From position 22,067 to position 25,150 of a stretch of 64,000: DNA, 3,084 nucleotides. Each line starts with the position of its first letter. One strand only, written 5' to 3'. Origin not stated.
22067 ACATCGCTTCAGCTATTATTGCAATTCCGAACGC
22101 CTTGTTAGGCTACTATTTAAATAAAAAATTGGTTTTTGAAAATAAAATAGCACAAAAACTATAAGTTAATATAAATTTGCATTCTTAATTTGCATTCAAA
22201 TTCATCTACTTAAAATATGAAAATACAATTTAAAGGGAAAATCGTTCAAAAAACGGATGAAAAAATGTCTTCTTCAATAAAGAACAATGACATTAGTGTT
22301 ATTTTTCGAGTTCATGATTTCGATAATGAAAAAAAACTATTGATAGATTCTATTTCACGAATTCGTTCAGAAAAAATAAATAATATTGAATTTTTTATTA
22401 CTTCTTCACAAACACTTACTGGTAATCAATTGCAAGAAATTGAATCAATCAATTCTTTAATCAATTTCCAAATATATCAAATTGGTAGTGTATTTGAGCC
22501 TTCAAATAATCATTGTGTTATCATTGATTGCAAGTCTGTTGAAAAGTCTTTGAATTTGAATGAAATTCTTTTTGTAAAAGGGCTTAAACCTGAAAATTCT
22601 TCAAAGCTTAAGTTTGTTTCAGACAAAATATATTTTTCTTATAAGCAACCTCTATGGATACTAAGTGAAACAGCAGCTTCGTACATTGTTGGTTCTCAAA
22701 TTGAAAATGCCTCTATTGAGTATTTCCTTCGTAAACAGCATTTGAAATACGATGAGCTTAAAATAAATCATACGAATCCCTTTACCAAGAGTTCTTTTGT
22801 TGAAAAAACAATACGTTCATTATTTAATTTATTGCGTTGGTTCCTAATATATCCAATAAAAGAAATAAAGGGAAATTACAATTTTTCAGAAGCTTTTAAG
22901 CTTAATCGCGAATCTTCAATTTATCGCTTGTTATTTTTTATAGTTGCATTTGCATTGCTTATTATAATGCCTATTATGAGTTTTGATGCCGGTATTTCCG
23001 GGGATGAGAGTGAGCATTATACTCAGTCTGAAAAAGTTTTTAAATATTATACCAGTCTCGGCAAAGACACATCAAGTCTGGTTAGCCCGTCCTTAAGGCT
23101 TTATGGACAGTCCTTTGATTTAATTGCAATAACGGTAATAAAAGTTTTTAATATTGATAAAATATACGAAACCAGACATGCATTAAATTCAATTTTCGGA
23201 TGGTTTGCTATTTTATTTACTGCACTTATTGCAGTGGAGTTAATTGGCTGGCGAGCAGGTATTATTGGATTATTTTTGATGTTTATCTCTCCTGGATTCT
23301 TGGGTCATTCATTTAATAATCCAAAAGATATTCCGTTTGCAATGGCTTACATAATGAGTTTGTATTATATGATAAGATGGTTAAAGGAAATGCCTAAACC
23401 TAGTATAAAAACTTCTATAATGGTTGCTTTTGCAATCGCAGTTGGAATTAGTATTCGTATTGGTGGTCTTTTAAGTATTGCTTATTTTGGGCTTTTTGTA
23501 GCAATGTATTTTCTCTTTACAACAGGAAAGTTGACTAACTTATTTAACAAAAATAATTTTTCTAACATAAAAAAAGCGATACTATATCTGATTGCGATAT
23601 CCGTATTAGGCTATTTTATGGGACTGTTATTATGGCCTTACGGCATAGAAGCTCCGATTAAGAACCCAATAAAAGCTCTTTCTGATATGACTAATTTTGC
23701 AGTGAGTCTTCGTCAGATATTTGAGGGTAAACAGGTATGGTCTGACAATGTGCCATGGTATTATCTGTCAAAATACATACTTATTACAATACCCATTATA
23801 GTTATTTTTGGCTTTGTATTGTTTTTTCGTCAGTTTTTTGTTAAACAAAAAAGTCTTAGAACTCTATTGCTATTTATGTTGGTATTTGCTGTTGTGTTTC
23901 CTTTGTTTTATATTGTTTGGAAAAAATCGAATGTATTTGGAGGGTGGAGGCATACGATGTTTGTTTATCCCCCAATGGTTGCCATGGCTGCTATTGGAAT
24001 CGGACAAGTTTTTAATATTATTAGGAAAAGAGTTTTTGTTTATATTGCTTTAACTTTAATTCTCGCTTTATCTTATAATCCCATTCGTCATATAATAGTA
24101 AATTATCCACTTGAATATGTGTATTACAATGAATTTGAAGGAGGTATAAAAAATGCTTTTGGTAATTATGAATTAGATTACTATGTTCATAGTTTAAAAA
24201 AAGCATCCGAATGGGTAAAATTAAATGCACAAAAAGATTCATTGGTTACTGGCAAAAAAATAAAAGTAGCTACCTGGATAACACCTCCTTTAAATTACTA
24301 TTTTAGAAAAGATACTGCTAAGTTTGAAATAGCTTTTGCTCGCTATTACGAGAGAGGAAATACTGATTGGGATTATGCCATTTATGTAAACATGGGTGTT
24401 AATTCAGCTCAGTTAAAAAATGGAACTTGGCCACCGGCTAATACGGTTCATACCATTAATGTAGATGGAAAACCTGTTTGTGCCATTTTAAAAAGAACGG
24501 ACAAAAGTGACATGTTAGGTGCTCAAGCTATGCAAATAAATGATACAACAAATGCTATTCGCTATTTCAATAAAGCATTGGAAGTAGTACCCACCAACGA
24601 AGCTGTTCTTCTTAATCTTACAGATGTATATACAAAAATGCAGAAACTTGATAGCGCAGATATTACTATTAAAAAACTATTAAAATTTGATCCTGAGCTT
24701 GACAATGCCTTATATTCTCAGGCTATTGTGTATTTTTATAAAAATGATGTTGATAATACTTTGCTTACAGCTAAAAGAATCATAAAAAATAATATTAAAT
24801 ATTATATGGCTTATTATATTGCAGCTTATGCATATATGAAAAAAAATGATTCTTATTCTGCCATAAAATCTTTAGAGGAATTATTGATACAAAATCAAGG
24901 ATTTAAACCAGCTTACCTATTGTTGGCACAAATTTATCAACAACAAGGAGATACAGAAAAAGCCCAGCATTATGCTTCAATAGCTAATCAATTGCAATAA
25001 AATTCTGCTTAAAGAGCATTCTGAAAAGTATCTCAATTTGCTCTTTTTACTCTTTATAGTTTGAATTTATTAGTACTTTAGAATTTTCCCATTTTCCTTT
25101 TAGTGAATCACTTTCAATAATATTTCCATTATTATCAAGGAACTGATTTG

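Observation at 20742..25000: GtrB-like / GtrA / GT-C-TPR delivery module directly coupled to the unusual sugar pathway; no Wzx, Wzy or initiating transferase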

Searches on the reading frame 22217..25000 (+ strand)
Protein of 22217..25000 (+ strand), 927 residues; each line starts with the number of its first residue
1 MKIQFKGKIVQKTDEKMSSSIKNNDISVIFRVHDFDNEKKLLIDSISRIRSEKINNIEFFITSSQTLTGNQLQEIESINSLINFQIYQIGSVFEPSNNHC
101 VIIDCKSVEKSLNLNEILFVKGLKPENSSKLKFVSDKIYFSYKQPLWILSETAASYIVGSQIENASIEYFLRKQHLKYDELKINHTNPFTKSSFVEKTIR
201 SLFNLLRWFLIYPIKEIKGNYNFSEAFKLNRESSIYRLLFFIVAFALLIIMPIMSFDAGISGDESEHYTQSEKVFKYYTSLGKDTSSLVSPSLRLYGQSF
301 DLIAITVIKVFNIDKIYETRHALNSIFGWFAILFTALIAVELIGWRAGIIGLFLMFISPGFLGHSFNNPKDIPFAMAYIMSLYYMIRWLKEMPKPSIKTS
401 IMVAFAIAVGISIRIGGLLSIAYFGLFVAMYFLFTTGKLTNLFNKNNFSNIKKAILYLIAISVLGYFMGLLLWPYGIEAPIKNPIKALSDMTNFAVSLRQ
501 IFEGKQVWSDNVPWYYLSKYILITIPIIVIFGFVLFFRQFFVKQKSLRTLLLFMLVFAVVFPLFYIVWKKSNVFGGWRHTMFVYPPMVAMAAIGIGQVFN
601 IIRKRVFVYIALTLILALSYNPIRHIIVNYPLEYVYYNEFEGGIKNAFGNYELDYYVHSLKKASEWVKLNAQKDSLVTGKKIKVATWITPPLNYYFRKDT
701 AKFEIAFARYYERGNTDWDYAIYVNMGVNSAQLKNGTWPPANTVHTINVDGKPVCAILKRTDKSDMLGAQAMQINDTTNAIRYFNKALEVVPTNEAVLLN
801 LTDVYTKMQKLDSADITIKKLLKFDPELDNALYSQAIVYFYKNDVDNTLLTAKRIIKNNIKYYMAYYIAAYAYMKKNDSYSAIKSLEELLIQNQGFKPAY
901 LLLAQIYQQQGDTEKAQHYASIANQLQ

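Call 4: search_protein_families(library=pfam, proteins=[window:22217-25000:+], max_evalue=0.01)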
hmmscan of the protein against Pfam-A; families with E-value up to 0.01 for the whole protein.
window:22217-25000:+ (927 aa): 18 families
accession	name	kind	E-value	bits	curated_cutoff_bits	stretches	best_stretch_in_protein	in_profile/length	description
PF14559.12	TPR_19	-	2.4e-12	47.4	25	2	775-833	5-61/68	Tetratricopeptide repeat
PF13181.12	TPR_8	-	1.1e-10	41.2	25.7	0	899-919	3-23/34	Tetratricopeptide repeat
PF07719.23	TPR_2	-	1.8e-08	34.3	27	0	767-794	7-34/34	Tetratricopeptide repeat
PF13431.12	TPR_17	-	4.9e-07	30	24.4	0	887-917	3-33/34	Tetratricopeptide repeat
PF13174.12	TPR_6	-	1.2e-06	29.2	26.3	0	899-917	2-20/33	Tetratricopeptide repeat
PF23914.1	TPR_CcmH_CycH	-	3.1e-06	27.6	42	1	766-848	55-140/158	Cytochrome c-type biogenesis protein H TPR domain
PF00515.34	TPR_1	-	3.1e-06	27.2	27.8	0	767-794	7-34/34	Tetratricopeptide repeat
PF13428.12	TPR_14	-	9.8e-06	26.2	23.5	0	766-801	6-41/44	Tetratricopeptide repeat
PF25060.1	ARM_TT21_2nd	-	3.2e-05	24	27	1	865-911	224-270/270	Tetratricopeptide repeat protein 21 second ARM domain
PF13176.12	TPR_7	-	5.5e-05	23.4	27.9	0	899-916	1-18/36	Tetratricopeptide repeat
PF25064.1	ARM_TT21_5th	-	0.00022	22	27.8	0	766-849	6-92/117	TT21 fifth ARM repeats domain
PF13424.12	TPR_12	-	0.00054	20.5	30.1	0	899-919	47-67/77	Tetratricopeptide repeat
PF25063.1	ARM_TT21_C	-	0.0016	18.8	35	0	841-918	33-116/209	Tetratricopeptide repeat protein 21 C-terminal ARM domain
PF13231.12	PMT_2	-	0.0026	18.4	26.1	1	326-461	30-154/160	Dolichyl-phosphate-mannose-protein mannosyltransferase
PF13432.12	TPR_16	-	0.004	18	32.7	0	869-916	3-50/65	Tetratricopeptide repeat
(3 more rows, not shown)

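Call 7: search_protein_families(library=ncbifam, proteins=[window:22217-25000:+], max_evalue=0.001)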
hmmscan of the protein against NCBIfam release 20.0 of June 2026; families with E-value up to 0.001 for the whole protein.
window:22217-25000:+ (927 aa): 7 families
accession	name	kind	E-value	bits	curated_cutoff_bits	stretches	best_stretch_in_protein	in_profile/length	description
TIGR02917.1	PEP_TPR_lipo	equivalog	1.1e-12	46.7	312.2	1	767-921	199-353/899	XrtA/PEP-CTERM system TPR-repeat protein PrsT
TIGR02521.1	type_IV_pilW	equivalog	3.2e-08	33.4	154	0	869-919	37-87/234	type IV pilus biogenesis/stability protein PilW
NF052415.1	T3SS_chap_SctY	equivalog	4.6e-08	33.5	70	1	869-919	46-99/106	type III secretion apparatus assembly chaperone SctY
NF033762.1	social_mot_Tgl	equivalog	6.5e-07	28.9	225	1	767-918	37-191/252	social motility TPR repeat lipoprotein Tgl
NF040959.1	MamA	equivalog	4.5e-06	26.2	200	0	819-923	61-165/204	magnetosome protein MamA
TIGR00540.1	TPR_hemY_coli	hypoth_equivalog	0.00017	20.5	142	1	789-919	255-381/385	heme biosynthesis-associated TPR protein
NF033920.0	C39_PA2778_fam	equivalog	0.00047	19.7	150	0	829-926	155-253/255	PA2778 family cysteine peptidase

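Call 9: find_homologous_proteins(query=window:22217-24997:+)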
Query window:22217-24997:+ (927 aa): 753 proteins with E <= 0.001 among 8000 candidates; the best 120 are listed.
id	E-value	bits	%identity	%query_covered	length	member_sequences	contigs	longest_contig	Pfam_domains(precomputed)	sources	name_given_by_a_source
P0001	0.0e+0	2068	100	100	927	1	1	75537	PF14559.13,PF13431.13,PF23914.2,PF00515.35,PF13428.13,PF13181.13,PF07719.24,PF13174.13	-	-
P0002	0.0e+0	1807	85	100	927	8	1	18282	PF14559.13,PF13431.13,PF23914.2,PF25060.1,PF00515.35,PF13176.13,PF13181.13,PF07719.24,PF13174.13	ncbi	ncbi:MAG: tetratricopeptide repeat protein [Bacteroidales bacterium]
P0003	0.0e+0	1642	76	100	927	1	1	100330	PF14559.13,PF13431.13,PF23914.2,PF00515.35,PF13424.13,PF13176.13,PF13428.13,PF13181.13,PF07719.24,PF13174.13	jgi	-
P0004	0.0e+0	1642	77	100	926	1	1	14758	PF14559.13,PF13431.13,PF00515.35,PF13428.13,PF13181.13,PF07719.24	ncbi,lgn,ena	-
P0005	0.0e+0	1634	76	100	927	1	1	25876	PF14559.13,PF13431.13,PF00515.35,PF13424.13,PF13176.13,PF13181.13,PF07719.24,PF13174.13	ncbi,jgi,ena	jgi:tetratricopeptide (TPR) repeat protein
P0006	0.0e+0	1619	75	100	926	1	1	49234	PF14559.13,PF13431.13,PF13428.13,PF13181.13,PF07719.24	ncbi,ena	ncbi:MAG: tetratricopeptide repeat protein [Bacteroidota bacterium]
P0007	0.0e+0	1613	75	100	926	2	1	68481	PF14559.13,PF13431.13,PF13428.13,PF13181.13,PF07719.24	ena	-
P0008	0.0e+0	1052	52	100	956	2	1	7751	PF14559.13,PF13431.13,PF23914.2,PF13414.13,PF02366.25,PF00515.35,PF13424.13,PF13432.13,PF13181.13,PF00535.33,PF07719.24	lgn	-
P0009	0.0e+0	1032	59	82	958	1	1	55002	PF14559.13,PF13431.13,PF23914.2,PF00515.35,PF13176.13,PF13181.13,PF00535.33,PF07719.24,PF13174.13,PF13231.13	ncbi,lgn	-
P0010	0.0e+0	1031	52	99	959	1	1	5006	PF14559.13,PF13431.13,PF13181.13,PF00535.33,PF25064.2,PF13174.13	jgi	jgi:tetratricopeptide (TPR) repeat protein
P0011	0.0e+0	1030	51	100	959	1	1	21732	PF14559.13,PF13431.13,PF23914.2,PF02366.25,PF00515.35,PF12895.14,PF13176.13,PF13181.13,PF07719.24,PF13174.13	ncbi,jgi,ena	-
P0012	1.0e-297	1008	64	75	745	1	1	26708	PF14559.13,PF23914.2,PF25062.2,PF13414.13,PF00515.35,PF13428.13,PF13181.13,PF07719.24,PF13174.13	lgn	-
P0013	3.1e-279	947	47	99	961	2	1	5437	PF14559.13,PF12895.14,PF13424.13,PF13176.13,PF13432.13,PF13428.13,PF13181.13,PF07719.24,PF13174.13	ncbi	-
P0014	8.8e-279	946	47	99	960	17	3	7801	PF14559.13,PF13431.13,PF00515.35,PF12895.14,PF13424.13,PF13176.13,PF13432.13,PF13428.13,PF13181.13,PF07719.24,PF13174.13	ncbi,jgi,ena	jgi:tetratricopeptide (TPR) repeat protein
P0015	5.4e-277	940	50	96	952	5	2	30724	PF14559.13,PF12895.14,PF13432.13,PF13428.13,PF13181.13,PF07719.24,PF13174.13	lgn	-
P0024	1.0e-231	790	41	98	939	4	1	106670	PF14559.13,PF25062.2,PF00515.35,PF13428.13,PF13181.13,PF07719.24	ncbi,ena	-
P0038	8.9e-212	724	39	98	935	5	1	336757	PF14559.13,PF13431.13,PF00515.35,PF13428.13,PF13181.13,PF07719.24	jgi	-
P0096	1.7e-185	637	44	74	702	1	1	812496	PF13431.13,PF13414.13,PF02366.25,PF13176.13,PF13428.13,PF13374.13,PF14559.13,PF13371.13,PF00515.35,PF12895.14,PF13424.13,PF21033.5,PF13432.13,PF13181.13,PF07719.24,PF13174.13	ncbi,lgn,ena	-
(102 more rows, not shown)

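Call 10: search_solved_structures(query=window:22217-24997:+, max_evalue=1, show_alignments=2)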
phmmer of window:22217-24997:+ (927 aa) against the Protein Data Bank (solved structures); distinct sequences matched with E-value up to 1: 67 (the best 60 are shown).
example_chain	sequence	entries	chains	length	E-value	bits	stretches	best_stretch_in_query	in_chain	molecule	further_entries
9qhb_A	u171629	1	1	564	7.3e-23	83.9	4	776-923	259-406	Engineered tetratricopeptide repeat protein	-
8bu0_A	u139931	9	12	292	3.7e-15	58.4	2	773-921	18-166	Consensus tetratricopeptide repeat protein | Crystal structure of an 8-repeat consensus TPR superhelix with Zinc. | Monomer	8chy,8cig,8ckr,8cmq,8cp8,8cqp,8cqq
9qhc_A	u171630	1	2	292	2.1e-12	49.3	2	776-923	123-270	Engineered tetratricopeptide repeat protein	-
7obi_A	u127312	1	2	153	2e-10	42.7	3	772-844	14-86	CTPR-rv4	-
2fo7_A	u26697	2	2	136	2.6e-07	32.4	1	773-888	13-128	SYNTHETIC CONSENSUS TPR PROTEIN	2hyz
8ch0_A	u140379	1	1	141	3.3e-07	32.1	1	773-888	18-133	Consensus tetratricopeptide repeat protein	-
1na0_A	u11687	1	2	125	7.1e-06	27.7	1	773-849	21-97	designed protein CTPR3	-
3vtx_A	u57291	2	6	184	8.9e-06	27.3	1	774-920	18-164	MamA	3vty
2wqh_A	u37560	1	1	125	3.9e-05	25.2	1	773-849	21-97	CTPR3Y3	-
9gzg_A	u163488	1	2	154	9e-05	24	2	768-846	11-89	Engineered CTPR protein with glutamic acids for conductivity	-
3kd7_A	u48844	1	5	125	0.00012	23.6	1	772-850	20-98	CTPR390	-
6vfj_B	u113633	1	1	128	0.00015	23.3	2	763-848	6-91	I53_dn5B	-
6vfh_A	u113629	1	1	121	0.00018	23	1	764-847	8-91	T33_dn10A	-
7bev_A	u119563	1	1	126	0.00028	22.4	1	767-857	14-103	Sperm-associated antigen 1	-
6vfi_B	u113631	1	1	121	0.00045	21.7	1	764-849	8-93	O43_dn18B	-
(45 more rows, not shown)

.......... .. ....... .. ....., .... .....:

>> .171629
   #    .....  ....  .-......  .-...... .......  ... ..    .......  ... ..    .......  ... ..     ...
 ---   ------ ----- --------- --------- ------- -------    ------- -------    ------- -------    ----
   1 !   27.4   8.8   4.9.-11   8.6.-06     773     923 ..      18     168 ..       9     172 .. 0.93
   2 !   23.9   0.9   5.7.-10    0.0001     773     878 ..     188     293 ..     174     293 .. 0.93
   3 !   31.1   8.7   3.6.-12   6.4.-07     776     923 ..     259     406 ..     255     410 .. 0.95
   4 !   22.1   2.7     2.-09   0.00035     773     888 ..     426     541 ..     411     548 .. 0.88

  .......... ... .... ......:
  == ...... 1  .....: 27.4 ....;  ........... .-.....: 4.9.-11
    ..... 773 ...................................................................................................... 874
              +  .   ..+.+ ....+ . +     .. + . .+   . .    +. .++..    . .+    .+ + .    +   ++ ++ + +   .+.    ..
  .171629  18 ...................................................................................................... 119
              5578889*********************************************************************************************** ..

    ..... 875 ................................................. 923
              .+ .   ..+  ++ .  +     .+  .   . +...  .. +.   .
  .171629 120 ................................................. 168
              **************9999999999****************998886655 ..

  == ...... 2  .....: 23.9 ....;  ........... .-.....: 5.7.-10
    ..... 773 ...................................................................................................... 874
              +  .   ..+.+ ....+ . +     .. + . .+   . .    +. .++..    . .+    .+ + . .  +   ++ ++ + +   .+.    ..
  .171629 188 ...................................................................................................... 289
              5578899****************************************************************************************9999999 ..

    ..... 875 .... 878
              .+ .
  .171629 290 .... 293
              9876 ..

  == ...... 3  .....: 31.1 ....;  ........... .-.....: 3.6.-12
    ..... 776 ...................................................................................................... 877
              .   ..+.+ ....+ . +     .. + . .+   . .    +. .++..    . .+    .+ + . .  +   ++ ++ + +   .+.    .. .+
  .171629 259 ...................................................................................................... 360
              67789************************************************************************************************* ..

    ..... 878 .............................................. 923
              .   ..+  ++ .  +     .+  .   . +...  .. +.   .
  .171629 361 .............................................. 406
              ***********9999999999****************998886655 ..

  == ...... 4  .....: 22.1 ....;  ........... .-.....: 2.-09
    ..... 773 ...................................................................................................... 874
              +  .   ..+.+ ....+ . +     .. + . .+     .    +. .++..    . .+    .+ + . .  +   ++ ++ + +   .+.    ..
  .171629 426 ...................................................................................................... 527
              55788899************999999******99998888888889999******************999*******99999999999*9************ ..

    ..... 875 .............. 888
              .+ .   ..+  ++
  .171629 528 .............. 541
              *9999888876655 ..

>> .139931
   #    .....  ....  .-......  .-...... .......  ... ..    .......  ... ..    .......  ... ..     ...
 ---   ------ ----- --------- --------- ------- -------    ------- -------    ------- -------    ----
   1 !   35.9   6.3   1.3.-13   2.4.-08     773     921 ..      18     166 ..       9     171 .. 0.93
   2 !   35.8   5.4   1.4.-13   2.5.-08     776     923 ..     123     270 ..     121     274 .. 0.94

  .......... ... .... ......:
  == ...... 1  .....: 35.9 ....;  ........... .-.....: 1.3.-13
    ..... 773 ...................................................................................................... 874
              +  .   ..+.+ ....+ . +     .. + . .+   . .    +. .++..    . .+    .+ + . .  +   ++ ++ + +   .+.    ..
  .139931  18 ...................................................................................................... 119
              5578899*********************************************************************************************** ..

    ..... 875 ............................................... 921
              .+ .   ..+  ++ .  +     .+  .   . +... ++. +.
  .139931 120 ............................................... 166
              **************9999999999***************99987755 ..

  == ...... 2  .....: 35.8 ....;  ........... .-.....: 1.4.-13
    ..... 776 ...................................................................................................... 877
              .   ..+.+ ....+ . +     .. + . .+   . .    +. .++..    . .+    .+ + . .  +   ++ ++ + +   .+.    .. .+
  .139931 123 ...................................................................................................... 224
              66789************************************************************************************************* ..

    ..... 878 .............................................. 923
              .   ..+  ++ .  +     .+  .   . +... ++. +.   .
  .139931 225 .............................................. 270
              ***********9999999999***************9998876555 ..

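Call 14: find_encoding_contigs(protein=P0003, flank=10000, max_places=2)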
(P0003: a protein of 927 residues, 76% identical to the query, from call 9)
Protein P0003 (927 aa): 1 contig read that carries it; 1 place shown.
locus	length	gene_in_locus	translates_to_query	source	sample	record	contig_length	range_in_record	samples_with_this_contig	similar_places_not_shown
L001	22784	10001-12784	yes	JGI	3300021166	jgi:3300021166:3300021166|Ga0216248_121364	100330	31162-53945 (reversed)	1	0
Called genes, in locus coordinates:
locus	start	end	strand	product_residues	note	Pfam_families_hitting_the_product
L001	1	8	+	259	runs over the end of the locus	PF00483:NTP_transferase, PF12804:NTP_transf_3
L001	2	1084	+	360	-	PF01073:3Beta_HSD, PF01370:Epimerase, PF02719:Polysacc_synt_2, PF04321:RmlD_sub_bind, PF16363:GDP_Man_Dehyd, PF07993:NAD_binding_4 (weak)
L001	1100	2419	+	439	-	PF01041:DegT_DnrJ_EryC1, PF00266:Aminotran_5 (weak), PF01053:Cys_Met_Meta_PP (weak)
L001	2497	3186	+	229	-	PF00175:NAD_binding_1 (weak)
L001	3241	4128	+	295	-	PF01370:Epimerase, PF04321:RmlD_sub_bind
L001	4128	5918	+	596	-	PF02776:TPP_enzyme_N, PF00205:TPP_enzyme_M, PF02775:TPP_enzyme_C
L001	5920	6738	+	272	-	-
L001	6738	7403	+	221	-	PF00106:adh_short, PF01370:Epimerase (weak), PF13561:adh_short_C2, PF23441:SDR (weak)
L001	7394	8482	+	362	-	PF01761:DHQ_synthase, PF24621:DHQS_C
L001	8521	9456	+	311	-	PF00535:Glycos_transf_2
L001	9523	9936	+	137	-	PF04138:GtrA_DPMS_TM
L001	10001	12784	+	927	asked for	PF23914:TPR_CcmH_CycH (faint), PF13428:TPR_14 (faint), PF00515:TPR_1 (faint), PF07719:TPR_2 (faint), PF13174:TPR_6 (faint), PF13176:TPR_7 (faint), PF13181:TPR_8 (faint), PF14559:TPR_19 (weak), +2 more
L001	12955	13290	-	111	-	-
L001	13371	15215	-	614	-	PF18962:Por_Secre_tail (weak)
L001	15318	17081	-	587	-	PF01336:tRNA_anti-codon, PF00152:tRNA-synt_2, PF02938:GAD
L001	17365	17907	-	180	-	PF12833:HTH_18, PF00165:HTH_AraC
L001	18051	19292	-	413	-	PF08534:Redoxin, PF00578:AhpC-TSA, PF13905:Thioredoxin_8 (weak)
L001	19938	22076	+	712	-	PF00930:DPPIV_N, PF20434:BD-FAE (faint), PF00326:Peptidase_S9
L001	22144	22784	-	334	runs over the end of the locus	PF16125:DUF4837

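Call 15: find_encoding_contigs(protein=P0009, flank=10000, max_places=1)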
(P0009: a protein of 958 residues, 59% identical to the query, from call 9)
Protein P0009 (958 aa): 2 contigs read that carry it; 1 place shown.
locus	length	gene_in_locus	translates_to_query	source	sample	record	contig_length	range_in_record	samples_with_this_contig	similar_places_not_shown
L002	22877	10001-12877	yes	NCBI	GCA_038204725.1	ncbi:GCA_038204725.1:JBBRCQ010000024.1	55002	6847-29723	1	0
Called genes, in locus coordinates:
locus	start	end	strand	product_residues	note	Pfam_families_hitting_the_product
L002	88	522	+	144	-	-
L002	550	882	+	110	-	-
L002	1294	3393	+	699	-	PF13231:PMT_2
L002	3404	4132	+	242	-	PF11967:RecO_N, PF02565:RecO_C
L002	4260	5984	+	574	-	PF01336:tRNA_anti-codon, PF00152:tRNA-synt_2, PF01409:tRNA-synt_2d (faint)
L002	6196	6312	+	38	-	PF13366:PDDEXK_3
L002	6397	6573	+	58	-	PF13366:PDDEXK_3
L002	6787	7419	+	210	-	PF09411:PagL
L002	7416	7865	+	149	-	PF04138:GtrA_DPMS_TM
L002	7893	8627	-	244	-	PF05401:NodS (weak), PF01209:Ubie_methyltran (weak), PF13489:Methyltransf_23, PF07021:MetW, PF13847:Methyltransf_31, PF08241:Methyltransf_11, PF08242:Methyltransf_12, PF13649:Methyltransf_25, +1 more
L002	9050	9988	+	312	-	PF00535:Glycos_transf_2, PF10111:Glyco_tranf_2_2, PF13641:Glyco_tranf_2_3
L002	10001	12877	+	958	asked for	PF00535:Glycos_transf_2 (weak), PF07719:TPR_2 (faint), PF13174:TPR_6 (faint), PF13231:PMT_2 (weak), PF00515:TPR_1 (faint), PF13176:TPR_7 (faint), PF14559:TPR_19 (weak), PF23914:TPR_CcmH_CycH (weak), +2 more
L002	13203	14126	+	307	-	PF02588:YitT_membrane, PF19700:DUF6198 (weak), PF10035:DUF2179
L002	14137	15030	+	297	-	PF02588:YitT_membrane, PF19700:DUF6198, PF10035:DUF2179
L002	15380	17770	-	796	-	PF26766:Choice_anch_L, PF00801:PKD (weak), PF18911:PKD_4 (weak), PF13585:CHU_C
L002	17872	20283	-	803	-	PF26766:Choice_anch_L, PF00801:PKD, PF18911:PKD_4, PF13585:CHU_C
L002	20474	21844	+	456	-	PF01546:Peptidase_M20, PF07687:M20_dimer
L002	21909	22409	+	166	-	PF13505:OMP_b-brl (weak)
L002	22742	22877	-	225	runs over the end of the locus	PF00590:TP_methylase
